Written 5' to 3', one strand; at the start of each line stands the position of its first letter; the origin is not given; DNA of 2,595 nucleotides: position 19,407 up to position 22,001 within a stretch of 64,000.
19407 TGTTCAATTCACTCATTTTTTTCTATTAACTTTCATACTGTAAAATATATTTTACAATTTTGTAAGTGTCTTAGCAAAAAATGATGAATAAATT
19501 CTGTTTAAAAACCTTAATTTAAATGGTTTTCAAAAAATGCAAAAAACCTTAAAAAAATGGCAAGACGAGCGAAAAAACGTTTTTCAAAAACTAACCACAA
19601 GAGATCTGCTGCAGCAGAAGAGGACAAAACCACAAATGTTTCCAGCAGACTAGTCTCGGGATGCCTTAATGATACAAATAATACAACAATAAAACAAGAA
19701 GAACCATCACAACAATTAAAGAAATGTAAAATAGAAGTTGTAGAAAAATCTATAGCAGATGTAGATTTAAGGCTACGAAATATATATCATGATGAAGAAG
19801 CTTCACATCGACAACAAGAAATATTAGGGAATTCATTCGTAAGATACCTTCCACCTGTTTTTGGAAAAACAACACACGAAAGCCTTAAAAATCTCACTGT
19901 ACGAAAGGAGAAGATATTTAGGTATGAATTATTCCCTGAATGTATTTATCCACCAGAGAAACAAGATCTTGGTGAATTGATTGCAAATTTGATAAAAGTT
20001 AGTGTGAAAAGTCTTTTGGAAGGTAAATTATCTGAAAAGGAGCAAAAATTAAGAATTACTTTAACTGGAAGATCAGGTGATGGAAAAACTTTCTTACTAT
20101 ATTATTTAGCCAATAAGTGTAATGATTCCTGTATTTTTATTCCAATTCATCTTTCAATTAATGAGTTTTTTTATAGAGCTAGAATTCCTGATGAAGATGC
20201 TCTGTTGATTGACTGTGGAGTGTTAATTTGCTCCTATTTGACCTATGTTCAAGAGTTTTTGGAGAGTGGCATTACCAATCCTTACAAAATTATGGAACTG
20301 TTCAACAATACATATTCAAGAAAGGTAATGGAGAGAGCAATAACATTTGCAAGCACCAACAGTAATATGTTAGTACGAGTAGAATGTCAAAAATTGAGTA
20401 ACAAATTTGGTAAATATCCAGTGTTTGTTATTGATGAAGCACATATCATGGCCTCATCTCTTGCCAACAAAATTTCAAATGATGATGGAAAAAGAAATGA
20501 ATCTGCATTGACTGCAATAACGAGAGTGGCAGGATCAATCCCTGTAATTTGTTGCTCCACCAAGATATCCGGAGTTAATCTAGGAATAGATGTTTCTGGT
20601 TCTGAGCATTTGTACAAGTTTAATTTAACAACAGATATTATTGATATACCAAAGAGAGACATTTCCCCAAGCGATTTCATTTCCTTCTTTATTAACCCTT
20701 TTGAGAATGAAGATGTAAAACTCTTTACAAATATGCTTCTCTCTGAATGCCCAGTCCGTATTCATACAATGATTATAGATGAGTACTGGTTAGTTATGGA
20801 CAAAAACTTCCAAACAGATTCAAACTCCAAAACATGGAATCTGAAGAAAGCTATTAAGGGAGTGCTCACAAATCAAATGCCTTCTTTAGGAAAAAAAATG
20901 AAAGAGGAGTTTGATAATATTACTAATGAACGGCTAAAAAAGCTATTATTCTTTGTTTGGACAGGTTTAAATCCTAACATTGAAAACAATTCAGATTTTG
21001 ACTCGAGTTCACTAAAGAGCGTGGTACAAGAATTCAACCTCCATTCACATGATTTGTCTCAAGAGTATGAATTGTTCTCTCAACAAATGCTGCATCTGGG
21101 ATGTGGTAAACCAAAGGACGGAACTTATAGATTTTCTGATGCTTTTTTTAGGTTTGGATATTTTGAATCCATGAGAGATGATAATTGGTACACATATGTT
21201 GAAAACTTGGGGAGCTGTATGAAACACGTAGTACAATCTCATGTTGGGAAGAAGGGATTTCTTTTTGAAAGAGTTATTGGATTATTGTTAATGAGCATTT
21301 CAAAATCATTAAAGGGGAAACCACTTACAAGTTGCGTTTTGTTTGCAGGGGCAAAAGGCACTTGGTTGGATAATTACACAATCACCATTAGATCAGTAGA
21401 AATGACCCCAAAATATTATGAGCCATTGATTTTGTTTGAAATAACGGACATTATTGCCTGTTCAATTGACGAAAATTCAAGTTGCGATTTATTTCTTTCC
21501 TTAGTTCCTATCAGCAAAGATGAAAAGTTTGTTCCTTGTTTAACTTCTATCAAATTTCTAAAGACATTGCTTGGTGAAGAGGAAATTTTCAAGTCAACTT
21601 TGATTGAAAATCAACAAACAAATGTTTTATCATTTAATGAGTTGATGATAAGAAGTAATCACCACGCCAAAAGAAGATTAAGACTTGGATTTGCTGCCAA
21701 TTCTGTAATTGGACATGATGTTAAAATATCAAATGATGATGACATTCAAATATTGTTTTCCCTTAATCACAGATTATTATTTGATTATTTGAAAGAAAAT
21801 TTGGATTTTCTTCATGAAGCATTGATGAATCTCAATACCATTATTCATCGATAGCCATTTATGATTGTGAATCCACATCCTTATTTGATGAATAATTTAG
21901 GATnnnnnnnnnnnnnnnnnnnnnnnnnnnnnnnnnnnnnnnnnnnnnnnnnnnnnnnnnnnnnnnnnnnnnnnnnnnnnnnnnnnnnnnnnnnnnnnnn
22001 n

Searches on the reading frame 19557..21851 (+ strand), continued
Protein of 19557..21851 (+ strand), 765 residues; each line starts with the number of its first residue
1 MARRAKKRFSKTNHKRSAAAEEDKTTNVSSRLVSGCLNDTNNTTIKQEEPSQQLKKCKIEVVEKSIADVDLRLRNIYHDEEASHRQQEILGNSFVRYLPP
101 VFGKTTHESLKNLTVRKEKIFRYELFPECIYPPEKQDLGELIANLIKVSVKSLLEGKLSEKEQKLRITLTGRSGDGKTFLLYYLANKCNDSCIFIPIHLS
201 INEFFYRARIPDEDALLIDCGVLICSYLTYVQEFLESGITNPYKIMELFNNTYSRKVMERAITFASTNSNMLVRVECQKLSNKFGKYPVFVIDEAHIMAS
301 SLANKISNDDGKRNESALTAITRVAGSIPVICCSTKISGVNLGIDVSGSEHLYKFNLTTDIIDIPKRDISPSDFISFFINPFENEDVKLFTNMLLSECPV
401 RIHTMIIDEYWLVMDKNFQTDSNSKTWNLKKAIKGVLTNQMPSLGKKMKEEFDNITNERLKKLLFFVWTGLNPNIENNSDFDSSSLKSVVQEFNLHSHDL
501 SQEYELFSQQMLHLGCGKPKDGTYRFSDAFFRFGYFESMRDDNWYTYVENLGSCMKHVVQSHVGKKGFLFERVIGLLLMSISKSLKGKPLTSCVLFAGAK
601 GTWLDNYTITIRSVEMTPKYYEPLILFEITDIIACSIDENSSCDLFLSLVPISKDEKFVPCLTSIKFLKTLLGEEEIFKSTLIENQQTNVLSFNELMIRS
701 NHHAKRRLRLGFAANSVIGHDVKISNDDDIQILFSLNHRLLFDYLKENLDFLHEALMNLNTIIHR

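Call 72: fold_search(model_id=the predicted structure, library=pdb)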
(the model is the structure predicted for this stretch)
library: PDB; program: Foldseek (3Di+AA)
matches with E <= 10: 506; with E <= 0.001: 0
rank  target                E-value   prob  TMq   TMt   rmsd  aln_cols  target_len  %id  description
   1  4esv_H                7.5e-03  0.80  0.10  0.17  16.0       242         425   13  A New Twist on the Translocation Mechanism of Helicases from the Structure of DnaB with its Substrates (released 2012-10-24)
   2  4esv_F                1.3e-02  0.77  0.11  0.18  15.3       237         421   14  A New Twist on the Translocation Mechanism of Helicases from the Structure of DnaB with its Substrates (released 2012-10-24)
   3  4esv_G                1.4e-02  0.75  0.11  0.18  15.0       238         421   15  A New Twist on the Translocation Mechanism of Helicases from the Structure of DnaB with its Substrates (released 2012-10-24)
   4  9dls_D                1.5e-02  0.85  0.10  0.16  12.1       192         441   12  Vibrio cholerae DnaB (released 2025-07-16)
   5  4esv_A                1.8e-02  0.84  0.11  0.18  13.1       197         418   14  A New Twist on the Translocation Mechanism of Helicases from the Structure of DnaB with its Substrates (released 2012-10-24)
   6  3bgw_A                1.8e-02  0.82  0.10  0.17  11.9       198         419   15  The Structure Of A DnaB-Like Replicative Helicase And Its Interactions With Primase (released 2007-12-25)
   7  4xgu_C                2.0e-02  0.97  0.13  0.24   7.2       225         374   16  Structure of C. elegans PCH-2 (released 2015-05-06)
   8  4esv_J                2.0e-02  0.63  0.10  0.17  15.3       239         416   14  A New Twist on the Translocation Mechanism of Helicases from the Structure of DnaB with its Substrates (released 2012-10-24)
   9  4esv_E                2.2e-02  0.63  0.10  0.17  15.9       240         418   12  A New Twist on the Translocation Mechanism of Helicases from the Structure of DnaB with its Substrates (released 2012-10-24)
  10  3k0f_D                2.4e-02  0.69  0.10  0.15  11.1       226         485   15  Crystal structure of the phosphorylation-site double mutant T426A/T432A of the KaiC circadian clock protein (released 2010-03-31)
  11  4esv_I                2.6e-02  0.60  0.10  0.17  15.5       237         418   15  A New Twist on the Translocation Mechanism of Helicases from the Structure of DnaB with its Substrates (released 2012-10-24)
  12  9ow9                  2.8e-02  0.87  0.14  0.22   8.4       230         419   12  Human WRN helicase in complex with allosteric ligand Compound 1 (released 2025-09-10)
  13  4esv_L                2.9e-02  0.57  0.10  0.17  16.5       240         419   14  A New Twist on the Translocation Mechanism of Helicases from the Structure of DnaB with its Substrates (released 2012-10-24)
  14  4esv_B                3.9e-02  0.54  0.10  0.17  18.7       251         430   14  A New Twist on the Translocation Mechanism of Helicases from the Structure of DnaB with its Substrates (released 2012-10-24)
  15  4nmn_B                4.3e-02  0.44  0.10  0.17  15.8       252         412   13  Aquifex aeolicus replicative helicase (DnaB) complexed with ADP, at 3.3 resolution (released 2014-01-29)
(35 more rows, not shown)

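Call 77: search_protein_families(library=pfam, proteins=[L001:782-2872:-, L001:3106-3432:-, L001:8135-8707:+, L002:1-2190:+, L002:4691-5356:-, L004:1722-2687:-, L004:4335-5582:+, L004:5356-5874:+], max_evalue=0.01)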
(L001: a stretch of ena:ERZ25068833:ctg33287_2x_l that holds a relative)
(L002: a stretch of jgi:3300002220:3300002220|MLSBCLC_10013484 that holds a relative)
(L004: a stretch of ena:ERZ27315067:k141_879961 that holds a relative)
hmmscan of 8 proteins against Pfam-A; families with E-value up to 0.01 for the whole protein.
L001:782-2872:- (696 aa): 1 family
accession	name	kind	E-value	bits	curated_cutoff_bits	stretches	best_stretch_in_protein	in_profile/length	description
PF24681.1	Kelch_KLHDC2_KLHL20_DRC7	-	2.8e-05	24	50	1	327-397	124-196/221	KLHDC2/KLHL20/DRC7 Kelch-repeats domain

L001:3106-3432:- (108 aa): 0 families

L001:8135-8707:+ (190 aa): 0 families

L002:1-2190:+ (729 aa): 0 families

L002:4691-5356:- (221 aa): 1 family
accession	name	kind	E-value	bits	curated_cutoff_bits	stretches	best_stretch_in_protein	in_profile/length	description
PF20713.2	DUF6826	-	0.0023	18.6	26.6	0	20-91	18-81/91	Domain of unknown function (DUF6826)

L004:1722-2687:- (321 aa): 1 family
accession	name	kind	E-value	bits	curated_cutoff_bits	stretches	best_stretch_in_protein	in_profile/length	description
PF20713.2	DUF6826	-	0.0048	17.5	26.6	0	120-191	18-81/91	Domain of unknown function (DUF6826)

L004:4335-5582:+ (415 aa): 0 families

L004:5356-5874:+ (172 aa): 0 families

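Call 88: find_encoding_contigs(protein=P0005, flank=10000, max_places=3)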
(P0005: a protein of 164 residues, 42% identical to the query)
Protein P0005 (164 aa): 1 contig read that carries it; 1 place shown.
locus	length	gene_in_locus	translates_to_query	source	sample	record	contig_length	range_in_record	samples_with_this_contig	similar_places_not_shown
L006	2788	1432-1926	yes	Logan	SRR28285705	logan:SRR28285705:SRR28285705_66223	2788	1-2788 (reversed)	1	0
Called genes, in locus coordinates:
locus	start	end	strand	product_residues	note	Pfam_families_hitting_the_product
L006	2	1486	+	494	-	?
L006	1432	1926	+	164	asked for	-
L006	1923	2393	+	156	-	-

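Call 89: find_encoding_contigs(protein=P0007, flank=10000, max_places=3)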
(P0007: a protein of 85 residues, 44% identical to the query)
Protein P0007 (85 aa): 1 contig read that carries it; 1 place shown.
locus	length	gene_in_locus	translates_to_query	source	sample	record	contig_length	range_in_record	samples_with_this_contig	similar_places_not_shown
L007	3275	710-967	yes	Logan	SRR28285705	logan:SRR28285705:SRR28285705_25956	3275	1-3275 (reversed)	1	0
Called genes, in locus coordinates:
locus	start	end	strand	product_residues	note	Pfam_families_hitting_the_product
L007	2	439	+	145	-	?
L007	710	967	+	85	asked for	-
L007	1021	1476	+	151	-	-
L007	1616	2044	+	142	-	-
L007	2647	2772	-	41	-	-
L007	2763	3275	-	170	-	?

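Call 90: find_encoding_contigs(protein=P0004, flank=10000, max_places=3)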
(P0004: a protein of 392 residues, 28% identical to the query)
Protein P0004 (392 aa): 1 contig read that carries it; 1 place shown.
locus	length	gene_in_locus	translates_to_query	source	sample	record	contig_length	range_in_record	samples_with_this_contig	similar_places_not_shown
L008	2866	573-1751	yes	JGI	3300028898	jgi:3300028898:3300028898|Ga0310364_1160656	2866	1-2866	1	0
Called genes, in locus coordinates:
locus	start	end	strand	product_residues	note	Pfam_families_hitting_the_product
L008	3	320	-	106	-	?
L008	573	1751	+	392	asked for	-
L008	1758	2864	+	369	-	?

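Call 93: search_protein_families(library=phrogs, proteins=[window:19557-21851:+, P0002], max_evalue=0.1)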
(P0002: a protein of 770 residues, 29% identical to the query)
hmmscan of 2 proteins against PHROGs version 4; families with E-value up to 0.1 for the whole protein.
window:19557-21851:+ (765 aa): 2 families
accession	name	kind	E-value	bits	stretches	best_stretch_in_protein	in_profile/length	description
phrog_5846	-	DNA, RNA and nucleotide metabolism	0.00078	19.8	1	149-305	23-113/380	clamp loader of DNA polymerase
phrog_249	-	moron, auxiliary metabolic gene and host takeover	0.0012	19.3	1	40-203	23-166/380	porphyrin biosynthesis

P0002 (770 aa): 1 family
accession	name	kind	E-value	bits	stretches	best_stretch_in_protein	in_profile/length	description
phrog_18736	-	unknown function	0.096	13.8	0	191-252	55-115/118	-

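Call 96: find_encoding_contigs(protein=window:19557-21851:+, flank=10000, max_places=6)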
Protein window:19557-21851:+ (765 aa): no gene with exactly this product is on record in the collection.

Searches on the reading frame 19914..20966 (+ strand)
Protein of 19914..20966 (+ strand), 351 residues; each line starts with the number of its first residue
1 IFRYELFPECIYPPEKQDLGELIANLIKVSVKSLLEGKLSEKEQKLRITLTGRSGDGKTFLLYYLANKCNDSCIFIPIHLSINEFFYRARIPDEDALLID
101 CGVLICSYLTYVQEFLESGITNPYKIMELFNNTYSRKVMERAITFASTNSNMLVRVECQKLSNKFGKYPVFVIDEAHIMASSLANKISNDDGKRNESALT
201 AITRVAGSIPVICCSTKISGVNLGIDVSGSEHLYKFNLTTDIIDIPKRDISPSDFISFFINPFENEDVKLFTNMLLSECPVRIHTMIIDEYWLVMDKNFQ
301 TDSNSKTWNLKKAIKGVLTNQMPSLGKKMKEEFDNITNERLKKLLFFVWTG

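Call 60: predict_structure(alignment_id=A4)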
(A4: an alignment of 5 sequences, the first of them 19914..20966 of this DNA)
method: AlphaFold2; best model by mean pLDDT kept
length: 351 residues; sequences in the alignment: 5
mean_pLDDT: 62.9   pTM: 0.60
mean pLDDT of the five models: 62.9, 62.1, 59.7, 51.4, 45.6
residues with pLDDT >= 90: 3; 70-90: 151; 50-70: 96; < 50: 101
segments of 3 or more residues with pLDDT < 50: 1-12, 218-220, 228-231, 240-264, 267-283, 299-301, 321-351
pLDDT, mean of each block of 10 residues (from residue 1): 35 60 81 74 64 64 79 79 56 73 86 89 78 73 73 79 89 78 72 74 79 66 49 53 29 39 46 47 52 53 56 57 44 40 40 31
secondary structure, 60 per line:
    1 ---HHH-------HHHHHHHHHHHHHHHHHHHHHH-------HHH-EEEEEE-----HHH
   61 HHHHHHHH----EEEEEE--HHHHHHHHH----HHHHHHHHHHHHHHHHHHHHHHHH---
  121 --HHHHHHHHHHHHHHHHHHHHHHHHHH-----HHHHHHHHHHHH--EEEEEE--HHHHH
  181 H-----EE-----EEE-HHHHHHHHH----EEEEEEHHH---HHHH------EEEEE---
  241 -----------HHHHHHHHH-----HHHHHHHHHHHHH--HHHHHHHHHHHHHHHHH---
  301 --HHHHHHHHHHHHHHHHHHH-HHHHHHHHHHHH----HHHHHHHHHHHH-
elements in order: H14-35 E47-52 H58-68 E73-78 H81-89 H94-117 H123-148 H154-165 E168-173 H176-181 E194-196 H198-206 E211-216 H223-226 E233-237 H252-260 H266-278 H281-297 H303-321 H323-334 H339-350

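Call 69: find_homologous_proteins(query=A4, max_evalue=1)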
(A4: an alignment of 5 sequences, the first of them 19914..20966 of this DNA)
Query A4 (5 sequences) (351 aa, profile of the alignment): 2 proteins with E <= 1 among 8000 candidates.
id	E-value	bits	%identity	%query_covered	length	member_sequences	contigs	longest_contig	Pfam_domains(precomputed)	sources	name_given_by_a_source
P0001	6.1e-145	501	100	100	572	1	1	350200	-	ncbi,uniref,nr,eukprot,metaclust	ncbi:predicted protein [Naegleria gruberi]|uniref:Predicted protein n=1 Tax=Naegleria gruberi TaxID=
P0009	8.8e-99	349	25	60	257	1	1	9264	-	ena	-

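Call 79: fold_search(model_id=the predicted structure, library=pdb)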
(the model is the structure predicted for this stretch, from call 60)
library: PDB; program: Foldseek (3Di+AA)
matches with E <= 10: 1278; with E <= 0.001: 3
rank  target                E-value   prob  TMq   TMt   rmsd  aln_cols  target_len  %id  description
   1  8xkv_B                7.3e-04  1.00  0.31  0.15  12.4       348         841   11  Cryo-EM structure of the Ycf2-FtsHi motor complex from Arabidopsis in Apo state (released 2024-09-11)
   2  9eq2_D                8.9e-04  1.00  0.31  0.36  11.1       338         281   13  Arabidopsis thaliana R2T complex (released 2025-01-29)
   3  6k0r_F                8.9e-04  1.00  0.29  0.32  11.2       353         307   15  Ruvbl1-Ruvbl2 with truncated domain II in complex with phosphorylated Cordycepin (released 2020-05-06)
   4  6p8v_A                1.4e-03  1.00  0.34  0.39   9.9       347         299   11  Structure of E. coli MS115-1 HORMA:CdnC:Trip13 complex (released 2019-12-25)
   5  8kg2_A                1.6e-03  1.00  0.32  0.27  10.2       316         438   10  Crystal structure of p97-N/D1 hexamer in complex with FAF1-UBX domain (released 2024-05-29)
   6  7jk6_A                1.6e-03  1.00  0.30  0.29   9.3       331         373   10  Structure of Drosophila ORC in the active conformation (released 2020-09-09)
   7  9emc_D                1.6e-03  1.00  0.33  0.34  12.2       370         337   16  RUVBL1/2 in complex with ATP (released 2024-05-15)
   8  9ema_D                1.7e-03  1.00  0.32  0.33  12.1       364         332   15  RUVBL1/2 in complex with ATP and CB-6644 inhibitor (released 2024-05-15)
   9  8dau_E                1.8e-03  1.00  0.32  0.23  10.4       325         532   10  Saccharomyces cerevisiae Ufd1/Npl4/Cdc48 complex bound to two folded ubiquitin moieties and one unfolded ubiquitin in  (released 2022-11-30)
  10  6k0r_J                1.8e-03  1.00  0.32  0.35  11.2       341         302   16  Ruvbl1-Ruvbl2 with truncated domain II in complex with phosphorylated Cordycepin (released 2020-05-06)
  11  7p6x_F                1.8e-03  1.00  0.32  0.37  10.5       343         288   16  Cryo-Em structure of the hexameric RUVBL1-RUVBL2 in complex with ZNHIT2 (released 2021-12-15)
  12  7zbh_I                2.0e-03  1.00  0.36  0.35   9.0       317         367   11  ATP-dependent zinc metalloprotease FtsH (BB0789) from Borrelia burgdorferi (released 2023-04-05)
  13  1s3s_A                2.0e-03  1.00  0.34  0.29   9.5       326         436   11  Crystal structure of AAA ATPase p97/VCP ND1 in complex with p47 C (released 2004-03-30)
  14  3j94_D                2.0e-03  1.00  0.30  0.23  11.0       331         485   10  Structure of ATP-bound N-ethylmaleimide sensitive factor determined by single particle cryoelectron microscopy (released 2015-01-28)
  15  7y4w_F                2.7e-03  0.99  0.30  0.16  11.4       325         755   12  The cryo-EM structure of human ERAD retro-translocation complex (released 2023-10-18)
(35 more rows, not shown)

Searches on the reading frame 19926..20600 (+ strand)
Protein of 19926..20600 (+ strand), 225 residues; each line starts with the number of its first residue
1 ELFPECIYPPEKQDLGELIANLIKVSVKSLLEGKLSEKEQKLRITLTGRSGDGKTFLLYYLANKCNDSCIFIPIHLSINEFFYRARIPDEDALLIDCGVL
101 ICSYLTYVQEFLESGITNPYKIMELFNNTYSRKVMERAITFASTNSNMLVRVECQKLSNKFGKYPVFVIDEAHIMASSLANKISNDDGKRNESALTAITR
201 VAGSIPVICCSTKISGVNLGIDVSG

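Call 46: find_related_loci(query=A2, collection=metagenome_contigs, flank=10000)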
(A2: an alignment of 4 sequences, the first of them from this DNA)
Query A2 (225 aa) in metagenome_contigs; peptide patterns used: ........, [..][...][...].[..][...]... (x = any residue, [..] = any of these).
600 stretches matched a pattern, but none encodes a relative of the query by tblastn (E <= 1e-3).

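Call 50: search_solved_structures(query=A2, max_evalue=10)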
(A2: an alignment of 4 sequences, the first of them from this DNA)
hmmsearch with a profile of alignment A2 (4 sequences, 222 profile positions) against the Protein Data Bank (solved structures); distinct sequences matched with E-value up to 10: 12.
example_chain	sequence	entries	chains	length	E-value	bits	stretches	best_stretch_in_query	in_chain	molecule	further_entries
8dv0_A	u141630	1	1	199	0.0082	19.2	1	37-128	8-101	Dephospho-CoA kinase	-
2w0m_A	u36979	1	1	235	0.043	16.8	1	40-111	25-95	SSO2452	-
4lcb_A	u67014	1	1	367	0.33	14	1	41-85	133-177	Cell division protein CdvC, Vps4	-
4xgu_A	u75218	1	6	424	0.44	13.5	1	8-109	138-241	Putative pachytene checkpoint protein 2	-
4cvn_A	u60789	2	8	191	0.55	13.2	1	34-72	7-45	PUTATIVE ADENYLATE KINASE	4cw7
3ug6_A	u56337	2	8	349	0.71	12.9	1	23-70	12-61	arsenical pump-driving ATPase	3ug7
4d81_A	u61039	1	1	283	1.1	12.3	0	144-182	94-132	AAA ATPase, central domain protein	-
7e6v_A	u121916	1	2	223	1.1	12.2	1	41-61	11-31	Protein 2C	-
4d82_A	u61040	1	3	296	1.2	12.1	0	144-181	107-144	AAA ATPase, central domain protein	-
7wub_C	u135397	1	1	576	1.6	11.7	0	41-91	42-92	Transitional endoplasmic reticulum ATPase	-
7wub_D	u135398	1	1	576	1.6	11.7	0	41-91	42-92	Transitional endoplasmic reticulum ATPase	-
6mck_A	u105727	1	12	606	1.9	11.5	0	41-91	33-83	Transitional endoplasmic reticulum ATPase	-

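Call 67: find_related_loci(query=A2, collection=viral_contigs, flank=10000)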
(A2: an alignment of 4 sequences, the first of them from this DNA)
Query A2 (225 aa) in viral_contigs; peptide patterns used: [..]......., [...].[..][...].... (x = any residue, [..] = any of these).
127 stretches matched a pattern, but none encodes a relative of the query by tblastn (E <= 1e-3).

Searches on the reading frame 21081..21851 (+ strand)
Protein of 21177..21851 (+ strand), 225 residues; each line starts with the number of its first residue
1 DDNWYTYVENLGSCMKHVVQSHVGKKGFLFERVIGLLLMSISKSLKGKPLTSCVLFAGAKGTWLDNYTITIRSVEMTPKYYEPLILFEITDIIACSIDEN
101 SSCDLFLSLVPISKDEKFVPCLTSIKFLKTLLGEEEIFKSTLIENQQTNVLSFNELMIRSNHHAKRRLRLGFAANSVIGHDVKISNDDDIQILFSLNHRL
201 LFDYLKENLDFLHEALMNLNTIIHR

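Call 15: search_protein_families(library=pfam, proteins=[window:21177-21851:+], max_evalue=10)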
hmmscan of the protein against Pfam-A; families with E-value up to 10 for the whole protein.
window:21177-21851:+ (225 aa): 0 families

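Call 49: search_solved_structures(query=A3, max_evalue=10)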
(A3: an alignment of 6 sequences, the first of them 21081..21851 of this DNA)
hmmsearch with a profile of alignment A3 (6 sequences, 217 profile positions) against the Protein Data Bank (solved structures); distinct sequences matched with E-value up to 10: 8.
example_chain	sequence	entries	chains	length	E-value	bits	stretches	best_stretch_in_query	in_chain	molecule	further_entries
6ea4_A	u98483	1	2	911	0.68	13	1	31-104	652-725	Endoplasmic reticulum aminopeptidase 2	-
7p7p_A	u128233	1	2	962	0.75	12.8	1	31-104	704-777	Endoplasmic reticulum aminopeptidase 2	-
7nsk_A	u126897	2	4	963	0.75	12.8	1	31-104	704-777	Endoplasmic reticulum aminopeptidase 2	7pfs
7nup_A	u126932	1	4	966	0.75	12.8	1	31-104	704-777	Endoplasmic reticulum aminopeptidase 2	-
5ab2_A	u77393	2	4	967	0.75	12.8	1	31-104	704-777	ENDOPLASMIC RETICULUM AMINOPEPTIDASE 2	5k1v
4e36_A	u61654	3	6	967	0.75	12.8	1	31-104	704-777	Endoplasmic reticulum aminopeptidase 2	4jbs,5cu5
5ab0_A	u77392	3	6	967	0.75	12.8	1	31-104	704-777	ENDOPLASMATIC RETICULUM AMINOPEPTIDASE 2 | Endoplasmic reticulum aminopeptidase 2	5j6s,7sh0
3se6_A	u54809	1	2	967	0.75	12.8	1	31-104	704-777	Endoplasmic reticulum aminopeptidase 2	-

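Call 70: search_protein_families(library=pfam, alignment_id=A3, max_evalue=10)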
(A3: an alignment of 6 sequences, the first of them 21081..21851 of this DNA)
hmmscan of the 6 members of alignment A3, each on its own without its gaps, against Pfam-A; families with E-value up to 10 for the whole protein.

A. member 1, window:21081-21851:+ (257 aa): 0 families

B. families by the number of members that match (of 6 scanned): 2 families
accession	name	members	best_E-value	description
PF21026.2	SLFN_GTPase-like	1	0.058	Schlafen, GTPase-like domain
PF12033.13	DUF3519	1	0.12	Protein of unknown function (DUF3519)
